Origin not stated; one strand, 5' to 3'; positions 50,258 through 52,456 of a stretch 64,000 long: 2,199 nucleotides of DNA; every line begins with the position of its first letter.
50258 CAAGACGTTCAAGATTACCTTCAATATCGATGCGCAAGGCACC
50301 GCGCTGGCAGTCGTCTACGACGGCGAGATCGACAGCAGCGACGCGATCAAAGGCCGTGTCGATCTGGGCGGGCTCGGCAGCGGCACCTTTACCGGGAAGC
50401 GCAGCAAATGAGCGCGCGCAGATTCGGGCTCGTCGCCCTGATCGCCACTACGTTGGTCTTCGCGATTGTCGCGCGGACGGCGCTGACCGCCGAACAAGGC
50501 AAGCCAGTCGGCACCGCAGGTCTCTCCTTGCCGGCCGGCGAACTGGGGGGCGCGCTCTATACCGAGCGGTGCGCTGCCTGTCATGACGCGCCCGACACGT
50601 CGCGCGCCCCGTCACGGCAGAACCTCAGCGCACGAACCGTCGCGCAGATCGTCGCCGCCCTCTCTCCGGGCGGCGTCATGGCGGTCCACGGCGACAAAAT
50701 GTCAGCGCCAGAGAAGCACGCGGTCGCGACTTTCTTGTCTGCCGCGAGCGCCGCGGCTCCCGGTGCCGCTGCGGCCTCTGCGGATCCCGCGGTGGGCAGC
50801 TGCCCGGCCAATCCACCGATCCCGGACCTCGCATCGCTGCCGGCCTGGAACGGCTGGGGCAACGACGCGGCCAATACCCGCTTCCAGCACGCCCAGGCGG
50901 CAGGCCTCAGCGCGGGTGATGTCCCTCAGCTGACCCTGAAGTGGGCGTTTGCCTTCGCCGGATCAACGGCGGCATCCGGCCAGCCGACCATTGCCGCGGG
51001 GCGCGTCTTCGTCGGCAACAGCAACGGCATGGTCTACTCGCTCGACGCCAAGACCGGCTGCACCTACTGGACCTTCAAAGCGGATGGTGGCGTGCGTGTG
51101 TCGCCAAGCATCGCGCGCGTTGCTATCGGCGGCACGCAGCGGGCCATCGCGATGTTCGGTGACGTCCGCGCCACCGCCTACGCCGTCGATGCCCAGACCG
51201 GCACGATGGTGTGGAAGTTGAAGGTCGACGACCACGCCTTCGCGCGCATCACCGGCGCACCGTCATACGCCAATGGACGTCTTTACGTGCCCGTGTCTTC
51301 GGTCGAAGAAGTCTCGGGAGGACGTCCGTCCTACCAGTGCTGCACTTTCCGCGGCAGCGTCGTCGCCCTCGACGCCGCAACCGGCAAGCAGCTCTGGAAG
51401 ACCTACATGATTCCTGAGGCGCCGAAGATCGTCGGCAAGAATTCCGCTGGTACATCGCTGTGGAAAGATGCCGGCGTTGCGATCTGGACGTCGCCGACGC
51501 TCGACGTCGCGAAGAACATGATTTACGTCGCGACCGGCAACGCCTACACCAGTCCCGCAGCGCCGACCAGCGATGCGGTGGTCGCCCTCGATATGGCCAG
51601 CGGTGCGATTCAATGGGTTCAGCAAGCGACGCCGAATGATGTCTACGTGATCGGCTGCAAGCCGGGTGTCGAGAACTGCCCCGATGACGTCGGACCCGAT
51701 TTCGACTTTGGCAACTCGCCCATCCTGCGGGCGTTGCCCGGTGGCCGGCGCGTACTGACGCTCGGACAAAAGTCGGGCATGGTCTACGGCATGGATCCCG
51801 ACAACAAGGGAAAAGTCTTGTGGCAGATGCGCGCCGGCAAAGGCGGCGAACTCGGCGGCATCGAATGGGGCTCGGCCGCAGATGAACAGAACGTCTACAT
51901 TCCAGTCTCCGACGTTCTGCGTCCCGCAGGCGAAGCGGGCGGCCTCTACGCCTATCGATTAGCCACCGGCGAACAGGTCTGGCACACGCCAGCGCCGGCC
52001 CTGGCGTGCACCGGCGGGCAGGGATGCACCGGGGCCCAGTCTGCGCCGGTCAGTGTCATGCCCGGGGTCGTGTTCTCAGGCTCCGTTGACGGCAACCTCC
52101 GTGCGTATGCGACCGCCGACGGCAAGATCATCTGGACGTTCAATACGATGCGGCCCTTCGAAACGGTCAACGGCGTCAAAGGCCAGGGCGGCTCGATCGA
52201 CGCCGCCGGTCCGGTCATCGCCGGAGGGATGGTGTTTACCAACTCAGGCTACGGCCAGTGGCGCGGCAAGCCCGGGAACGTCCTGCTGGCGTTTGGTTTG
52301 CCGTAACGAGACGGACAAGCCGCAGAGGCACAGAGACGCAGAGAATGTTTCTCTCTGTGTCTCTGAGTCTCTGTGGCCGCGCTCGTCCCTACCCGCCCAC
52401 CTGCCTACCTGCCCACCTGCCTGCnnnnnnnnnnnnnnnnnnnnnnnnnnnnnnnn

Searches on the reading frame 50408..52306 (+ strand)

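Call 59: search_protein_families(library=pfam, proteins=[window:50408-52306:+], max_evalue=0.00001)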
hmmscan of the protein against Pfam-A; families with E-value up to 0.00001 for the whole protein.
window:50408-52306:+ (632 aa): 3 families
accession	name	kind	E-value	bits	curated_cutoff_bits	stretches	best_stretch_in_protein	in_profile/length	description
PF13360.13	PQQ_2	-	9.4e-25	88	27.6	3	177-294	55-174/233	Outer membrane protein assembly factor BamB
PF01011.28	PQQ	-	2e-22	80.1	26.7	1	147-413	1-292/595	Glucose/ethanol/alcohol dehydrogenase, beta-propeller domain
PF13570.13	Beta-prop_ACSF4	-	7.7e-18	65.4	133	1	197-333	61-172/329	Beta-alanine-activating enzyme, beta-propeller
